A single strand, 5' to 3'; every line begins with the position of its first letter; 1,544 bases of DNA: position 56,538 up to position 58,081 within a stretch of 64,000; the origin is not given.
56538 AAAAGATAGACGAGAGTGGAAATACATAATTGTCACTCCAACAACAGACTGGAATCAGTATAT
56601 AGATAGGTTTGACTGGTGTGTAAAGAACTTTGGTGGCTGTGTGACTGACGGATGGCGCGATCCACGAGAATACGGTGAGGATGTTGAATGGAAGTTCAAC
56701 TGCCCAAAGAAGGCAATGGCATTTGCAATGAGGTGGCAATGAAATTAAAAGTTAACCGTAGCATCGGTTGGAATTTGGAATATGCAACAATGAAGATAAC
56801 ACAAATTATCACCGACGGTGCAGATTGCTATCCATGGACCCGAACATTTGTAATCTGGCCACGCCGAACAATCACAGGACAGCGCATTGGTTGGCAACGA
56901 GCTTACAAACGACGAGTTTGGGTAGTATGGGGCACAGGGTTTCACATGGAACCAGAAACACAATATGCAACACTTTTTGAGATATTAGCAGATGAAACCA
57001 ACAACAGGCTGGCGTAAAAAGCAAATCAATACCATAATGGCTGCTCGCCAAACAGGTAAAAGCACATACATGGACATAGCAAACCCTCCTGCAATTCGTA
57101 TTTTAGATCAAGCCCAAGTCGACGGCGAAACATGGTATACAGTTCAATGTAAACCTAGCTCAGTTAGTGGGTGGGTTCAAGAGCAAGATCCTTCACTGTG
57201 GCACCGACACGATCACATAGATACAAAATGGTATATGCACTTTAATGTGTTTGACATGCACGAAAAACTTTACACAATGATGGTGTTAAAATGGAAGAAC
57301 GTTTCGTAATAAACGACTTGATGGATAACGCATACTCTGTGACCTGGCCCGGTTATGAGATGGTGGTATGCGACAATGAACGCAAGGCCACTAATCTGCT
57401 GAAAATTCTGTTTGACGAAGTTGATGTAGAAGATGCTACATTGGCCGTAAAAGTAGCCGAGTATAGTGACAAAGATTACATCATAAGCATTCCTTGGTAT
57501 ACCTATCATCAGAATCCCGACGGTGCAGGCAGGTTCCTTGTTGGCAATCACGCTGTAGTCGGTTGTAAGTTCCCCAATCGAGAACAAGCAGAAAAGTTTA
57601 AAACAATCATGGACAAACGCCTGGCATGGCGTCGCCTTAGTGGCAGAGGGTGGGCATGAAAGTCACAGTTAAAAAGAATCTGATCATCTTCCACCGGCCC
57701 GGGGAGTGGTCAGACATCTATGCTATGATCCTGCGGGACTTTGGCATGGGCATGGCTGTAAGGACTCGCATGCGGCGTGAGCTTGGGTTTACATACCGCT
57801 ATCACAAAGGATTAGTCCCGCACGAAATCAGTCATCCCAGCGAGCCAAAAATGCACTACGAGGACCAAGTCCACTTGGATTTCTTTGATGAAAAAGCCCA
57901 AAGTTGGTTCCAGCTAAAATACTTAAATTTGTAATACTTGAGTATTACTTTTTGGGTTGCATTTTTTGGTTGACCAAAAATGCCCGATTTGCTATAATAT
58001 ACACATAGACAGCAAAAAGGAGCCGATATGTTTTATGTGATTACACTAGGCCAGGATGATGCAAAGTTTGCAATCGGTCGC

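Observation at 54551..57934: Tandem array of about 12 small paralogous genes sharing a C-terminal WF-x-L-[KR]-[WF] motif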

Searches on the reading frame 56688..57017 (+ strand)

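Call 3: search_protein_families(library=pfam, max_evalue=1, proteins=[window:56688-57017:+])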
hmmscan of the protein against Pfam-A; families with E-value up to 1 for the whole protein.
window:56688-57017:+ (109 aa): 0 families

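Call 4: search_protein_families(library=phrogs, max_evalue=1, proteins=[window:56688-57017:+])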
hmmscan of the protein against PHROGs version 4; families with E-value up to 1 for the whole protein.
window:56688-57017:+ (109 aa): 1 family
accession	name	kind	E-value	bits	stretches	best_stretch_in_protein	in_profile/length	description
phrog_14166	-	unknown function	0.044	15.1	1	20-78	8-62/76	-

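Call 87: search_protein_families(library=ncbifam, max_evalue=1, proteins=[window:56739-57014:+])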
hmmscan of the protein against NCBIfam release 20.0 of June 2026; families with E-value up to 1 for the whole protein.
window:56739-57014:+ (92 aa): 0 families

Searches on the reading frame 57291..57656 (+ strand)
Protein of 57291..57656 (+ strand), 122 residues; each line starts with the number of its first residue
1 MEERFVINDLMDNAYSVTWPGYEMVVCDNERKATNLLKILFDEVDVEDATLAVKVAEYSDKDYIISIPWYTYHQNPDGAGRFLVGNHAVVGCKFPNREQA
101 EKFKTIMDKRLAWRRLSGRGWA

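Call 47: search_protein_families(library=pfam, max_evalue=1, proteins=[window:57291-57656:+])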
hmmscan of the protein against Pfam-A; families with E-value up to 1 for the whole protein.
window:57291-57656:+ (122 aa): 2 families
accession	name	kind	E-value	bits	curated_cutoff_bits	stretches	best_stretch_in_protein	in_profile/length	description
PF08481.16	GBS_Bsp-like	-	0.038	14.4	31.6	1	28-79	3-54/92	GBS Bsp-like repeat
PF16410.10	DUF5018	-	0.11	11.8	38.2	1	23-74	19-72/352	Domain of unknown function (DUF5018)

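Call 48: search_protein_families(library=phrogs, max_evalue=1, proteins=[window:57291-57656:+])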
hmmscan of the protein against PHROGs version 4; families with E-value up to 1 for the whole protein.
window:57291-57656:+ (122 aa): 1 family
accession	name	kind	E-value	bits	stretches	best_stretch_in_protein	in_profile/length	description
phrog_6171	-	unknown function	0.087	13.5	1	14-26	16-28/30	-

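Call 87: search_protein_families(library=ncbifam, max_evalue=1, proteins=[window:57291-57656:+])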
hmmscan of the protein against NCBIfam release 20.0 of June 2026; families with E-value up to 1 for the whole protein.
window:57291-57656:+ (122 aa): 0 families

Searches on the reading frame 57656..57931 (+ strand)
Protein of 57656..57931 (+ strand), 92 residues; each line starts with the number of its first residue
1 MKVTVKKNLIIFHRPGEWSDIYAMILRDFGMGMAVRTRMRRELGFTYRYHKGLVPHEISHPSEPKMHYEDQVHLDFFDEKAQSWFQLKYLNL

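Call 38: search_dna_similar(query=window:57656-57931:+, collection=phages, mode=protein, max_evalue=1, max_rows=15)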
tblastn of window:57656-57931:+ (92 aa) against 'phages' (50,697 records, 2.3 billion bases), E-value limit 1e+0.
No match.

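Call 47: search_protein_families(library=pfam, max_evalue=1, proteins=[window:57656-57931:+])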
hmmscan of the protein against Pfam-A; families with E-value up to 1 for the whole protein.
window:57656-57931:+ (92 aa): 0 families

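Call 48: search_protein_families(library=phrogs, max_evalue=1, proteins=[window:57656-57931:+])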
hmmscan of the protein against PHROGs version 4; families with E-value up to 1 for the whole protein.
window:57656-57931:+ (92 aa): 0 families

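Call 68: find_homologous_proteins(query=window:57656-57931:+, max_evalue=0.001)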
Query window:57656-57931:+ (92 aa): 1018 proteins with E <= 0.001 among 1018 candidates; the best 120 are listed.
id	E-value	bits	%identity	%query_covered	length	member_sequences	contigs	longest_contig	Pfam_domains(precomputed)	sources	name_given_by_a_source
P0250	3.8e-56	205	97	99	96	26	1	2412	-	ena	-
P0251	2.0e-52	193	91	99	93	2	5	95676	-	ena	-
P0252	2.3e-50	186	88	99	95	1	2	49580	-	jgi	jgi:hypothetical protein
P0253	2.4e-48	180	80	100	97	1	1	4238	-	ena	-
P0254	4.3e-47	176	86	99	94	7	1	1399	-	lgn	-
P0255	9.9e-47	175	86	99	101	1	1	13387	-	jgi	-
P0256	1.8e-45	171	84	99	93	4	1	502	-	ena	-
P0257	2.2e-45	170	79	100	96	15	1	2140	-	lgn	-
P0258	2.3e-45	170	82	98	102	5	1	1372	-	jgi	-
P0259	3.2e-45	170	80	100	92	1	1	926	-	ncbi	-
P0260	5.4e-45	169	80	99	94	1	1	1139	-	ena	-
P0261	6.6e-45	169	78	100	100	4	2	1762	-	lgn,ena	-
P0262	1.8e-44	167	82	99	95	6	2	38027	-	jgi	-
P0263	2.8e-44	167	79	99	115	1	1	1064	-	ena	-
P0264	3.6e-44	166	80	99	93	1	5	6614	-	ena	-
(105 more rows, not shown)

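Call 71: find_encoding_contigs(protein=P0250, flank=3000, max_places=3)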
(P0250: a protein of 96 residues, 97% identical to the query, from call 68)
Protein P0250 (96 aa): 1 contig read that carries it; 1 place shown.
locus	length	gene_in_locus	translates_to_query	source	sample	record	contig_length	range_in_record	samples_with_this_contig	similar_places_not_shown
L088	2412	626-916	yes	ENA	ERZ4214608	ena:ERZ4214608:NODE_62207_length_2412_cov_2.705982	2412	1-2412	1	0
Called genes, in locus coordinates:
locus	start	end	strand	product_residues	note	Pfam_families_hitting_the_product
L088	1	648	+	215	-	?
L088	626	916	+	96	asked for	-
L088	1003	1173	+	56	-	-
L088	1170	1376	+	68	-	-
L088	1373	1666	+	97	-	-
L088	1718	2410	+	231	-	?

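Call 87: search_protein_families(library=ncbifam, max_evalue=1, proteins=[window:57656-57931:+])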
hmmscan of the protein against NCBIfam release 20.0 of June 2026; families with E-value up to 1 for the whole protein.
window:57656-57931:+ (92 aa): 0 families
